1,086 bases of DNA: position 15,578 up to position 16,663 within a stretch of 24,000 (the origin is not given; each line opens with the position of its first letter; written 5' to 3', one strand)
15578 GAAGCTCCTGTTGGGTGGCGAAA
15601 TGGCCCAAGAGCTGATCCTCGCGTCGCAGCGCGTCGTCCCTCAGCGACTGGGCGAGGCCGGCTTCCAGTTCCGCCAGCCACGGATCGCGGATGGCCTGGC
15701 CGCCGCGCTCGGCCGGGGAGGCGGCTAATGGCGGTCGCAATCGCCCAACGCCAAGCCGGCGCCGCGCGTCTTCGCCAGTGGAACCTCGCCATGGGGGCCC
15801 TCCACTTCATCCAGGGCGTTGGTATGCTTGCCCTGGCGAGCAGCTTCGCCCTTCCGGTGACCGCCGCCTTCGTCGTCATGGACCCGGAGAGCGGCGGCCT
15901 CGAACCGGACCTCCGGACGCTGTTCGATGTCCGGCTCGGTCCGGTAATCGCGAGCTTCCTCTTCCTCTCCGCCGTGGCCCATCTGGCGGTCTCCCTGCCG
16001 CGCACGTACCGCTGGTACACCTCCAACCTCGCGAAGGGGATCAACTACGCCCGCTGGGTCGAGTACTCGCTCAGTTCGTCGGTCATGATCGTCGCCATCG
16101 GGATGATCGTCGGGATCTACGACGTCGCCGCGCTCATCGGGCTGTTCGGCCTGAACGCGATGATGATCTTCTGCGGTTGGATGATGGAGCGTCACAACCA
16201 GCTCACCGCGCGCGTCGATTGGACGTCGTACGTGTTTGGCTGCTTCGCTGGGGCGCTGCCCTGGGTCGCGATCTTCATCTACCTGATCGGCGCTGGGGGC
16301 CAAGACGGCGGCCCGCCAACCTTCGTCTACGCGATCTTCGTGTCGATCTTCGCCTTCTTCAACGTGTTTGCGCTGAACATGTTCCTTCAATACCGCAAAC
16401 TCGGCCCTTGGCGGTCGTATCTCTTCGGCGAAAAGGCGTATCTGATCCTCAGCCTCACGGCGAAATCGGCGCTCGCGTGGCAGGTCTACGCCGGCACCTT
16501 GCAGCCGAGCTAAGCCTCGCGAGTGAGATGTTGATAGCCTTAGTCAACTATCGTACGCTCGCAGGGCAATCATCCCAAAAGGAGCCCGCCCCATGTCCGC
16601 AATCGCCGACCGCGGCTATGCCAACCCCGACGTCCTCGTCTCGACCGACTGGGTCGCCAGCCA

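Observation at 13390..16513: A cobalamin-photoreceptor regulator (CarH/LitR type) heads a translationally coupled operon that ends in a heliorhodopsin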

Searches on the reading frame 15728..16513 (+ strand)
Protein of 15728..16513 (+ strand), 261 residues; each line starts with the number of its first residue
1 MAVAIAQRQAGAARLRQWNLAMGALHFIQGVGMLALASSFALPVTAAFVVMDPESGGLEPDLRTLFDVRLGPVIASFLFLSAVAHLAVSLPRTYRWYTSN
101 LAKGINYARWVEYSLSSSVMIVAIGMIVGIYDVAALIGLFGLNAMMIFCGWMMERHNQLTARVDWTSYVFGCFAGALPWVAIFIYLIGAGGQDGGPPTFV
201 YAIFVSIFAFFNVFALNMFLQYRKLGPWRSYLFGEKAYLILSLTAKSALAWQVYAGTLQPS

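Call 3: search_protein_families(library=pfam, proteins=[window:15728-16513:+], max_evalue=0.01)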
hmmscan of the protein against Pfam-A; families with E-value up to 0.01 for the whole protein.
window:15728-16513:+ (261 aa): 1 family
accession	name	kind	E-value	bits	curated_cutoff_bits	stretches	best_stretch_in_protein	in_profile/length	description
PF18761.7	Heliorhodopsin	-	3.9e-101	337.9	26.7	1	15-258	1-242/242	Heliorhodopsin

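Call 4: search_protein_families(library=ncbifam, proteins=[window:15728-16513:+], max_evalue=0.01)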
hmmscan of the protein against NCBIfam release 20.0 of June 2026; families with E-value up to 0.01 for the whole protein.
window:15728-16513:+ (261 aa): 1 family
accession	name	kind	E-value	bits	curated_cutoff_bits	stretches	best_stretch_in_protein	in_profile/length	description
NF038020.1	HeR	equivalog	1.2e-103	345.8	100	1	15-258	1-244/244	heliorhodopsin HeR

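Call 15: find_homologous_proteins(query=window:15728-16510:+, max_evalue=1e-10)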
Query window:15728-16510:+ (261 aa): 5640 proteins with E <= 1e-10 among 8000 candidates; the best 120 are listed.
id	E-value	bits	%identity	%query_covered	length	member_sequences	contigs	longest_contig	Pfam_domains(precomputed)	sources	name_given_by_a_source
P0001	5.0e-167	572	100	100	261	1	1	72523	PF18761.8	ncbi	ncbi:MAG: heliorhodopsin HeR [Dehalococcoidia bacterium]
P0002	8.8e-114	398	70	96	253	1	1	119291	PF18761.8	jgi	jgi:hypothetical protein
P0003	8.9e-114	398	72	95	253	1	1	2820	PF18761.8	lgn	-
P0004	9.6e-114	398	69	97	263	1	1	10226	PF18761.8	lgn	-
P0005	1.9e-112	393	69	97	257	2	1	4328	PF18761.8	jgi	jgi:hypothetical protein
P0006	9.6e-112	391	68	100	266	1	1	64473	PF18761.8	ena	-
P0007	5.3e-111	389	71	95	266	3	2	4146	PF18761.8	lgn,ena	-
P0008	3.0e-110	386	67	100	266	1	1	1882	PF18761.8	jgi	-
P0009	4.4e-110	386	67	95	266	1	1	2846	PF18761.8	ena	-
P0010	2.1e-109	383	70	95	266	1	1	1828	PF18761.8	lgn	-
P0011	2.2e-109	383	68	95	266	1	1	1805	PF18761.8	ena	-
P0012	4.5e-109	382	68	95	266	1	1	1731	PF18761.8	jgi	jgi:Heliorhodopsin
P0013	6.1e-109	382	69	97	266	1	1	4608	PF18761.8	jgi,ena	-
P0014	8.5e-109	381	67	100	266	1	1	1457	PF18761.8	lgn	-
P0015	8.7e-109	381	67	99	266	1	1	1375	PF18761.8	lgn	-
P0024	2.9e-104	367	63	100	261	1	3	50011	PF18761.8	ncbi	-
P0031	1.1e-102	361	63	96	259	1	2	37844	PF18761.8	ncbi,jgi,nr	ncbi:MAG: hypothetical protein C4534_05170 [Gaiellales bacterium]|nr:MAG: hypothetical protein C4534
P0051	2.1e-100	354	66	97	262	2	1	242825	PF18761.8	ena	-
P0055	3.4e-100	353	62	100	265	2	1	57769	PF18761.8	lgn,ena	-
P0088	2.0e-97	344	62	94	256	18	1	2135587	PF18761.8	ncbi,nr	ncbi:MAG: heliorhodopsin HeR [Dehalococcoidia bacterium]|nr:MAG: heliorhodopsin HeR [Dehalococcoidia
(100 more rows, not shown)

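Call 19: find_related_loci(query=A1, collection=genome_contigs, flank=10000)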
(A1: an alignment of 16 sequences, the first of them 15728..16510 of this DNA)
Query A1 (261 aa) in genome_contigs; peptide patterns used: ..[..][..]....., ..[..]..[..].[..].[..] (x = any residue, [..] = any of these).
600 stretches matched a pattern (row limit reached: there are more); 596 encode a relative of the query (tblastn E <= 1e-3); the best 80 are kept; 80 distinct loci.
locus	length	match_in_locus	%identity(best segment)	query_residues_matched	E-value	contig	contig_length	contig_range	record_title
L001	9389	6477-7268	64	3-261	4e-113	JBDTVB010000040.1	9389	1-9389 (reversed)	MAG: Anaerolineaceae bacterium isolate cluster3_bin.58 NODE_34343_length_9389_cov_5.374973, whole genome shotgun sequenc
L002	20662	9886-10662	67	4-261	5e-109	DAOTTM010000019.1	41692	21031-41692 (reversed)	MAG TPA_asm: Dehalococcoidia bacterium isolate F11_11 k119_1272414, whole genome shotgun sequence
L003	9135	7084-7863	57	1-260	3e-101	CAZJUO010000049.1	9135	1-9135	MAG TPA_asm: uncultured Gammaproteobacteria bacterium isolate SRP141376_co4_277 genome assembly, contig: NODE_12419_leng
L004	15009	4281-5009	63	15-261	6e-101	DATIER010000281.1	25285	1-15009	MAG TPA_asm: Gaiellaceae bacterium isolate SMAG_U16374 k141_1686349, whole genome shotgun sequence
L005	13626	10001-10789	58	1-260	1e-100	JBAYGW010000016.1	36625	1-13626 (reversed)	MAG: Patescibacteria group bacterium isolate SO_2016_GW1_134 scaffold02105_OW334_2016, whole genome shotgun sequence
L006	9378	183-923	61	14-260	4e-100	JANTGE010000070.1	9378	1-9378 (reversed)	MAG: Acidimicrobiia bacterium isolate bin10049 c_000000008379, whole genome shotgun sequence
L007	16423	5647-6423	58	5-260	4e-100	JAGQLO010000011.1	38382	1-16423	MAG: Candidatus Doudnabacteria bacterium isolate HKST-UBA18 NODE_11_length_38382_cov_7.430727, whole genome shotgun sequ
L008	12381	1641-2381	63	13-261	1e-99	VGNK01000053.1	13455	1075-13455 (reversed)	MAG: Chloroflexi bacterium isolate K_Offshore_120m_m2_037 K_Offshore_120m_m2_037_Ga0194131_10008383, whole genome shotgu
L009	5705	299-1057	60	8-260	7e-98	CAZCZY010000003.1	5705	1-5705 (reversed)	MAG TPA_asm: uncultured Candidatus Saccharibacteria bacterium isolate binchicken_co165_436 genome assembly, contig: k141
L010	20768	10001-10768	57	4-260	2e-97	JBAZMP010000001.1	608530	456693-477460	MAG: Patescibacteria group bacterium isolate SO_2017_LW4_46 scaffold_9_c1_LW137-91_2017, whole genome shotgun sequence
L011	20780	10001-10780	55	1-260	4e-97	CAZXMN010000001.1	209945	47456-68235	MAG TPA_asm: uncultured Candidatus Saccharibacteria bacterium isolate binchicken_co241_292 genome assembly, contig: NODE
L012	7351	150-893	55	13-260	9e-96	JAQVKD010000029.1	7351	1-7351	MAG: Candidatus Dojkabacteria bacterium isolate STE_79 NODE_28080_length_7351_cov_7.483942_Sandtown_E, whole genome shot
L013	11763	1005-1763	57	8-260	6e-96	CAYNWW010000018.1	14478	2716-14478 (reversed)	MAG TPA_asm: uncultured Candidatus Saccharibacteria bacterium isolate SRP278252_co2_845 genome assembly, contig: NODE_86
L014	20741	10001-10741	58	15-260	6e-95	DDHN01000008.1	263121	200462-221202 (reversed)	MAG TPA_asm: Patescibacteria group bacterium UBA1875 UBA1875_contig_133, whole genome shotgun sequence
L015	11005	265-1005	54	14-260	3e-95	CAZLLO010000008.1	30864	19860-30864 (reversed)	MAG TPA_asm: uncultured Candidatus Saccharibacteria bacterium isolate SRP192927_co3_300 genome assembly, contig: NODE_28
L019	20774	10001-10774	59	4-261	2e-93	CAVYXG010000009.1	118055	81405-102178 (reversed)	MAG: uncultured Actinomycetes bacterium isolate MFD04944.bin.1.326 genome assembly, contig: contig_59572, whole genome s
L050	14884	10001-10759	53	9-260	1e-85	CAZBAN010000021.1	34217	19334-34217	MAG TPA_asm: uncultured Dehalococcoidales bacterium isolate binchicken_co89_590 genome assembly, contig: NODE_1816_lengt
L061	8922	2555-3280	54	14-258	7e-84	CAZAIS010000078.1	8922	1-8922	MAG TPA_asm: uncultured Acidimicrobiales bacterium isolate binchicken_co204_55 genome assembly, contig: NODE_9560_length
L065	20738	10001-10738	53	15-260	1e-83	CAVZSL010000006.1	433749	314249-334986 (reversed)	MAG: uncultured Chloroflexia bacterium isolate MFD00709.bin.2.114 genome assembly, contig: contig_49564, whole genome sh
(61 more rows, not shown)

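Call 38: find_encoding_contigs(protein=P0002, flank=7000, max_places=1)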
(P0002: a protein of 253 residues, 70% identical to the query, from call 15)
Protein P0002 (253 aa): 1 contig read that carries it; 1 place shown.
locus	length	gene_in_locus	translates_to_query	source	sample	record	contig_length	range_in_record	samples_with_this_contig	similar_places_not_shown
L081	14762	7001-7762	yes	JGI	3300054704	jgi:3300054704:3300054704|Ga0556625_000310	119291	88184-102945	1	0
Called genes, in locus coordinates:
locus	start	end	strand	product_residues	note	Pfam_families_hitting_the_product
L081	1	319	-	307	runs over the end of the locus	PF04542:Sigma70_r2, PF04545:Sigma70_r4 (weak), PF08281:Sigma70_r4_2, PF12680:SnoaL_2 (faint)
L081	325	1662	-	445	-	PF00890:FAD_binding_2 (faint), PF01266:DAO, PF01593:Amino_oxidase, PF03486:HI0933_like (faint), PF07992:Pyr_redox_2 (faint), PF12831:FAD_oxidored (weak), PF13450:NAD_binding_8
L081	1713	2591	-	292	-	PF00376:MerR, PF13411:MerR_1, PF02607:B12-binding_2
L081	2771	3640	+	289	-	PF14344:DUF4397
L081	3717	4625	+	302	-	PF01370:Epimerase, PF08338:DUF1731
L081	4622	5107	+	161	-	PF10604:Polyketide_cyc2, PF03364:Polyketide_cyc (weak)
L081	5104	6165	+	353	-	PF01553:Acyltransferase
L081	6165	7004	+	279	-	PF04140:ICMT (faint), PF06966:DUF1295, PF02544:Steroid_dh (weak), PF04191:PEMT (weak)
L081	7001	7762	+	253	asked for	PF18761:Heliorhodopsin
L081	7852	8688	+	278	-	PF01135:PCMT, PF01209:Ubie_methyltran, PF06325:PrmA, PF13489:Methyltransf_23, PF13847:Methyltransf_31, PF08241:Methyltransf_11, PF08242:Methyltransf_12, PF13649:Methyltransf_25, +1 more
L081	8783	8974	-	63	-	-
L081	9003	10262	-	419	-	PF01595:CNNM, PF00571:CBS (weak), PF03471:CorC_HlyC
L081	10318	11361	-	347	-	PF00561:Abhydrolase_1, PF12146:Hydrolase_4, PF12697:Abhydrolase_6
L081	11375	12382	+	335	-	PF08240:ADH_N, PF00107:ADH_zinc_N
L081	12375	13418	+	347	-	PF04229:GrpB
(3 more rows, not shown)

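Call 39: find_encoding_contigs(protein=P0006, flank=7000, max_places=1)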
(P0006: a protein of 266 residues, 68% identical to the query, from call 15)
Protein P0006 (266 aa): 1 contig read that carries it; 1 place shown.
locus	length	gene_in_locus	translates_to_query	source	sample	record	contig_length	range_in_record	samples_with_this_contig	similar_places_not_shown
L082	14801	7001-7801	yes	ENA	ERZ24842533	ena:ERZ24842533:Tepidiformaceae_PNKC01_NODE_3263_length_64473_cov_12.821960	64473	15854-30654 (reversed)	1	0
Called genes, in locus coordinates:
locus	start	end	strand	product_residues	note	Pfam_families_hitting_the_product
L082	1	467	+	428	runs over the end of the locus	PF00127:Copper-bind (weak)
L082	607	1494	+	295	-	PF00127:Copper-bind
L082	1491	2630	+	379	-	-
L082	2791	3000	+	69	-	-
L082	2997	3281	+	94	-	PF13610:DDE_Tnp_IS240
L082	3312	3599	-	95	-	-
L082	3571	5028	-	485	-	PF01370:Epimerase (weak), PF05368:NmrA, PF13460:NAD_binding_10, PF11066:DUF2867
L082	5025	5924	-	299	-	PF00376:MerR, PF13411:MerR_1, PF02607:B12-binding_2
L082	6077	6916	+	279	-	PF14344:DUF4397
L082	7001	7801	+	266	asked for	PF18761:Heliorhodopsin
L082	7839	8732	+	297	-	PF01370:Epimerase, PF08338:DUF1731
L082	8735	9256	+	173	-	PF10604:Polyketide_cyc2 (weak), PF03364:Polyketide_cyc (weak)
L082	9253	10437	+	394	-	PF01553:Acyltransferase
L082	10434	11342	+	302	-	PF06966:DUF1295, PF02544:Steroid_dh, PF04140:ICMT (weak)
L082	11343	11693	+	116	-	-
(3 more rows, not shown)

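Call 40: find_encoding_contigs(protein=P0024, flank=7000, max_places=1)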
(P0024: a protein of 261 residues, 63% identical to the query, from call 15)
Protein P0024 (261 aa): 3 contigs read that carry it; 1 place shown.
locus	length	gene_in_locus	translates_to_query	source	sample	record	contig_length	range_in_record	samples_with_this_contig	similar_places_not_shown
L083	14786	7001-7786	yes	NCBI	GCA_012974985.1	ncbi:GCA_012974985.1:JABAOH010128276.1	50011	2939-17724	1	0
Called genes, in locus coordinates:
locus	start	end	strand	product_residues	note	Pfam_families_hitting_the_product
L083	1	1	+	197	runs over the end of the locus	PF00936:BMC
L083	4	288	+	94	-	PF03319:EutN_CcmL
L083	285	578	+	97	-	PF03319:EutN_CcmL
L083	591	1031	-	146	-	PF02310:B12-binding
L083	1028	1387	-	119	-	-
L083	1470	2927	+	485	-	PF01370:Epimerase, PF05368:NmrA, PF13460:NAD_binding_10, PF11066:DUF2867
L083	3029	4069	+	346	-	PF01553:Acyltransferase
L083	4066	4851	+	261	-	PF06966:DUF1295, PF02544:Steroid_dh (weak), PF04140:ICMT (weak)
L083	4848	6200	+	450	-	PF00875:DNA_photolyase, PF03441:FAD_binding_7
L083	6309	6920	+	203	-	-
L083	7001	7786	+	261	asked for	PF18761:Heliorhodopsin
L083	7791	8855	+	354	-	PF00108:Thiolase_N, PF08545:ACP_syn_III, PF08541:ACP_syn_III_C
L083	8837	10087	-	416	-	PF07992:Pyr_redox_2, PF22366:NDH2_C (faint), PF00070:Pyr_redox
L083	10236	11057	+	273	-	PF00753:Lactamase_B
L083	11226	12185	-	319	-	PF00135:COesterase, PF20434:BD-FAE, PF07859:Abhydrolase_3, PF12697:Abhydrolase_6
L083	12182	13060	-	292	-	PF00730:HhH-GPD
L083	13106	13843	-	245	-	PF01182:Glucosamine_iso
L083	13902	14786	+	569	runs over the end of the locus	PF00501:AMP-binding, PF13193:AMP-binding_C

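Call 41: find_encoding_contigs(protein=P0051, flank=7000, max_places=1)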
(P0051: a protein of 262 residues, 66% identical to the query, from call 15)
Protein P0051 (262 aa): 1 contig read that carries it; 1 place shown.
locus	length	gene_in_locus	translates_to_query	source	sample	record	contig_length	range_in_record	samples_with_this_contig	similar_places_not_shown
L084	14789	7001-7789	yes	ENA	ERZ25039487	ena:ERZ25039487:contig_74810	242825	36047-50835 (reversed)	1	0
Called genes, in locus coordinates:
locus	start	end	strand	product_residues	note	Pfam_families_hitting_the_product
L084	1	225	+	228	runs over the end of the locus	PF00296:Bac_luciferase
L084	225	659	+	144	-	-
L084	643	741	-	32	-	-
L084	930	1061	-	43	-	-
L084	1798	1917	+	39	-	-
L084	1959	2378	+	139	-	PF04828:GFA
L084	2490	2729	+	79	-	PF07883:Cupin_2 (weak), PF14525:AraC_binding_2 (weak), PF05899:Cupin_3 (weak), PF06249:EutQ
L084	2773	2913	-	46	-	-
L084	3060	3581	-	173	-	-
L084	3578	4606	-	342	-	PF11066:DUF2867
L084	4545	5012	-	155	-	PF05368:NmrA, PF01073:3Beta_HSD (weak), PF01370:Epimerase, PF13460:NAD_binding_10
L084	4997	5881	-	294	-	PF00376:MerR, PF13411:MerR_1, PF02607:B12-binding_2, PF02310:B12-binding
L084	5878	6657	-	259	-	-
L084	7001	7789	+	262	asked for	PF18761:Heliorhodopsin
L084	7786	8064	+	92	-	-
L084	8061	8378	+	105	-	-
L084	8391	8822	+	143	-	PF10604:Polyketide_cyc2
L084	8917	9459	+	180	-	PF00583:Acetyltransf_1, PF13673:Acetyltransf_10, PF13508:Acetyltransf_7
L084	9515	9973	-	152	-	-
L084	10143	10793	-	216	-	PF10282:Lactonase (faint)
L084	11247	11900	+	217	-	-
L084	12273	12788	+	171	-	-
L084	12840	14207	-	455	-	PF10282:Lactonase (faint)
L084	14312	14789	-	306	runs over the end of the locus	-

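Call 42: find_encoding_contigs(protein=P0055, flank=7000, max_places=1)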
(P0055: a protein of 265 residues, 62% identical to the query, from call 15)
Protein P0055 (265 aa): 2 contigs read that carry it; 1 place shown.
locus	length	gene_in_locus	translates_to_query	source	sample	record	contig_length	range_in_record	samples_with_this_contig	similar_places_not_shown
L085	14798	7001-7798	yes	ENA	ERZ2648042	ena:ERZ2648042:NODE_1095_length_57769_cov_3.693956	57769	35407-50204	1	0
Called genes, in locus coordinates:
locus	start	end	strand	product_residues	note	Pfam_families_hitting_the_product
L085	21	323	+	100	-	PF02467:Whib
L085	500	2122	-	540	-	PF00118:Cpn60_TCP1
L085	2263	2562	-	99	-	PF00166:Cpn10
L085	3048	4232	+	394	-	PF18096:Thump_like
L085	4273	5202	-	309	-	PF01699:Na_Ca_ex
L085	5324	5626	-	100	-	PF12802:MarR_2, PF13412:HTH_24 (weak)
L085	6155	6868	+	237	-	PF03741:TerC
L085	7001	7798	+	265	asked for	PF18761:Heliorhodopsin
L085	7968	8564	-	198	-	PF04191:PEMT (weak)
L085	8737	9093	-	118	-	PF00814:TsaD, PF22521:HypF_C_2 (weak)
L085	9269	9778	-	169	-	PF00814:TsaD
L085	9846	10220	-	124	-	-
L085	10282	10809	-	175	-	PF00583:Acetyltransf_1, PF13302:Acetyltransf_3, PF13673:Acetyltransf_10, PF13508:Acetyltransf_7, PF08445:FR47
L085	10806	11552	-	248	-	PF00814:TsaD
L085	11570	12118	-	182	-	PF02367:TsaE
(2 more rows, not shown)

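Call 43: find_encoding_contigs(protein=P0031, flank=7000, max_places=1)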
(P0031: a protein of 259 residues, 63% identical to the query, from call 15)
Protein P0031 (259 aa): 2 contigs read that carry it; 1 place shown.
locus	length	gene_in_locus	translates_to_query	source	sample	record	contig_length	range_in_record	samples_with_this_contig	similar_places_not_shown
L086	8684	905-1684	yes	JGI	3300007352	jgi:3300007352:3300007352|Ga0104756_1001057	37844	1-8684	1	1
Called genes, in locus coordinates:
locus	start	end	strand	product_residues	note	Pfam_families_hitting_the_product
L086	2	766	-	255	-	?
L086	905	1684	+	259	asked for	PF18761:Heliorhodopsin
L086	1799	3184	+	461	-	PF07676:PD40 (faint), PF26549:Tricorn_N (faint)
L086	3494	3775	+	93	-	PF00355:Rieske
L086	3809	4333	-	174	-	PF00582:Usp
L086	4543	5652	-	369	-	-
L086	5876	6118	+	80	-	-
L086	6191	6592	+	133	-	PF20139:DUF6529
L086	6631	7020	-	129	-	PF01740:STAS, PF13466:STAS_2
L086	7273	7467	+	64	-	PF13459:Fer4_15, PF13370:Fer4_13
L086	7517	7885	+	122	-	PF13473:Cupredoxin_1, PF00127:Copper-bind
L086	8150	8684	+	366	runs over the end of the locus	PF00462:Glutaredoxin (weak), PF01946:Thi4 (faint), PF00890:FAD_binding_2 (faint), PF01134:GIDA (faint), PF01266:DAO (faint), PF07992:Pyr_redox_2, PF12831:FAD_oxidored (weak), PF13738:Pyr_redox_3, +2 more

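Call 44: find_encoding_contigs(protein=P0088, flank=7000, max_places=1)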
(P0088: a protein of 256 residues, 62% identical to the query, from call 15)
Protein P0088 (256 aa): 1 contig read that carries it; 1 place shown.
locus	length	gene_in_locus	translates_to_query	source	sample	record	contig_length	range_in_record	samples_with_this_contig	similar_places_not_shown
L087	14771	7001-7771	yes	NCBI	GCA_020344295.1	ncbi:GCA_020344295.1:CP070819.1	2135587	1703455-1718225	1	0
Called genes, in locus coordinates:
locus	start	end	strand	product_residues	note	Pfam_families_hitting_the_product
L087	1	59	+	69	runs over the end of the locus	PF00709:Adenylsucc_synt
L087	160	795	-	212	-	PF05157:MshEN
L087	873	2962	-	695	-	PF01590:GAF (weak), PF13185:GAF_2 (weak), PF13492:GAF_3, PF00990:GGDEF, PF13487:HD_5, PF01966:HD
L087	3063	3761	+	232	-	PF02770:Acyl-CoA_dh_M (weak), PF00441:Acyl-CoA_dh_1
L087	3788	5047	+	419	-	PF00108:Thiolase_N, PF02803:Thiolase_C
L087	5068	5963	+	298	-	PF02771:Acyl-CoA_dh_N, PF02770:Acyl-CoA_dh_M, PF00441:Acyl-CoA_dh_1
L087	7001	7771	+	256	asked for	PF18761:Heliorhodopsin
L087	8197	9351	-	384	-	PF00724:Oxidored_FMN, PF00890:FAD_binding_2 (weak), PF01266:DAO (weak), PF07992:Pyr_redox_2, PF12831:FAD_oxidored, PF13450:NAD_binding_8, PF13738:Pyr_redox_3, PF00070:Pyr_redox, +6 more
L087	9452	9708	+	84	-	PF13561:adh_short_C2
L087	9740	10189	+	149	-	-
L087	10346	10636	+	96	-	-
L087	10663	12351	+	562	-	PF01266:DAO (faint), PF07992:Pyr_redox_2, PF13450:NAD_binding_8 (faint), PF00070:Pyr_redox, PF02852:Pyr_redox_dim, PF00581:Rhodanese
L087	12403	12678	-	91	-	-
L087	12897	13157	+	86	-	-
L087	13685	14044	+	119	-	PF02021:UPF0102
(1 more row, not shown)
